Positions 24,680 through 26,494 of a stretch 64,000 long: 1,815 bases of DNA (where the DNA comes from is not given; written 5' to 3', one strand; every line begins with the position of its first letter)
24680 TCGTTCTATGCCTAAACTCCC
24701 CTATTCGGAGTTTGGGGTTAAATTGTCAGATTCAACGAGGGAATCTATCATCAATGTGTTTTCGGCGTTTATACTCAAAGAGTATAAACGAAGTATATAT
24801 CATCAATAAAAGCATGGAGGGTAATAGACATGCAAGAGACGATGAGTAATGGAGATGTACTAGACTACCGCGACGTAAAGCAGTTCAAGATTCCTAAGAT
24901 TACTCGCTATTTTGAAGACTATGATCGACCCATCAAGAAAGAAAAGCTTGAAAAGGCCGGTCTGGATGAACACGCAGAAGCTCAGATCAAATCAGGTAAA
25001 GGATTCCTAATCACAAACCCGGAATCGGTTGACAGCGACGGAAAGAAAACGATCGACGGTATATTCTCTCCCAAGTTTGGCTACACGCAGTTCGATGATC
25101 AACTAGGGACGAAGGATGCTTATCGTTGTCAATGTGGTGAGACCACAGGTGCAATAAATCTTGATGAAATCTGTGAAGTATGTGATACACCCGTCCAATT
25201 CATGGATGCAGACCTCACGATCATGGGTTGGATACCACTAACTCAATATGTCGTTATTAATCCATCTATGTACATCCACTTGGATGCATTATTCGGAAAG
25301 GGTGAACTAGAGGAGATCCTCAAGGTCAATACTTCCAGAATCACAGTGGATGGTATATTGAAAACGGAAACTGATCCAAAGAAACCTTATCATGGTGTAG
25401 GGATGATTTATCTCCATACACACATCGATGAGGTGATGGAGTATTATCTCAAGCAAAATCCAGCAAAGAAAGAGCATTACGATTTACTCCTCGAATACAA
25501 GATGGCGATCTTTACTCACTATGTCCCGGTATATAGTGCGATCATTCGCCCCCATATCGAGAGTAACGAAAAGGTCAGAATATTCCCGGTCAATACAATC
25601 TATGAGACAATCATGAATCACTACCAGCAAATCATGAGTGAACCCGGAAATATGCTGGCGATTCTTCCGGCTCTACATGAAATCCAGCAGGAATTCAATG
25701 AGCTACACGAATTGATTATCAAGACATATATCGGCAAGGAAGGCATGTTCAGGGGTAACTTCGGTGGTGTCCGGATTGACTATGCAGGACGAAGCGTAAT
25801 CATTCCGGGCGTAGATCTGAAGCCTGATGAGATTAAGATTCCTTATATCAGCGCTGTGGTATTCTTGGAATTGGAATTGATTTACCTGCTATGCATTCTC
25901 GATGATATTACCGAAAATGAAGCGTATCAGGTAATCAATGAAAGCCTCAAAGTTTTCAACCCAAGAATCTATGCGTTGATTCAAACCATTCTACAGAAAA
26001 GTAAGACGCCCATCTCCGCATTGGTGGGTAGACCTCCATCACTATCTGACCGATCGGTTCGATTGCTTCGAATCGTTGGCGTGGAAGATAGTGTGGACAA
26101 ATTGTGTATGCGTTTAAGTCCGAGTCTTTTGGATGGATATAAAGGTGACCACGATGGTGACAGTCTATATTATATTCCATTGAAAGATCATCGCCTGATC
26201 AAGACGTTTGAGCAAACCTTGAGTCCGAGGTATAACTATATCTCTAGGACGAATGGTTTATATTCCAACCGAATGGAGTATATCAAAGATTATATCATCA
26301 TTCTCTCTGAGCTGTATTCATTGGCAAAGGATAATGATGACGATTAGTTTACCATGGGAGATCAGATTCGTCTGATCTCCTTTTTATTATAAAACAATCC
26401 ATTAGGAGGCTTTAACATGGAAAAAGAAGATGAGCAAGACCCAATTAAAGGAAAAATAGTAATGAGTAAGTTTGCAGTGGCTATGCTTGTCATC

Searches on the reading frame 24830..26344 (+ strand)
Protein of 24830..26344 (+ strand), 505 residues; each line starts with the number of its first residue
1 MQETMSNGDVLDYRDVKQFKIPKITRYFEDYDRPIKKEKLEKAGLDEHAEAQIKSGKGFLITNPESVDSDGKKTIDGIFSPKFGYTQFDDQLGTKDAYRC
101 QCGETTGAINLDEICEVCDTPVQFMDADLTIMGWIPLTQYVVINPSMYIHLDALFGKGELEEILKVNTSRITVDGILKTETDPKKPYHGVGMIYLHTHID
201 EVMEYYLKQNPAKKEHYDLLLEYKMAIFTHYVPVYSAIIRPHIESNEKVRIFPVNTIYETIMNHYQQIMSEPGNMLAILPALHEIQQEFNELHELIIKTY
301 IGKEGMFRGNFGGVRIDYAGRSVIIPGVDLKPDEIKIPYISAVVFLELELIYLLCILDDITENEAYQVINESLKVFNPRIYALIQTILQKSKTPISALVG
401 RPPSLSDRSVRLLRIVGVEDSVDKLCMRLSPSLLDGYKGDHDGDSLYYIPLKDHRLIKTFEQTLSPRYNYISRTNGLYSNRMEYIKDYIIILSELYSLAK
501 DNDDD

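Call 114: search_protein_families(library=pfam, proteins=[window:24830-26344:+], max_evalue=0.01)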
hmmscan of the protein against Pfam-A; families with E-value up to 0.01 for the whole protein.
window:24830-26344:+ (505 aa): 1 family
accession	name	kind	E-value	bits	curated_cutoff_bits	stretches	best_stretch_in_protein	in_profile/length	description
PF00623.25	RNA_pol_Rpb1_2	-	1.4e-05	25.9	25.3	1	313-445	1-145/166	RNA polymerase Rpb1, domain 2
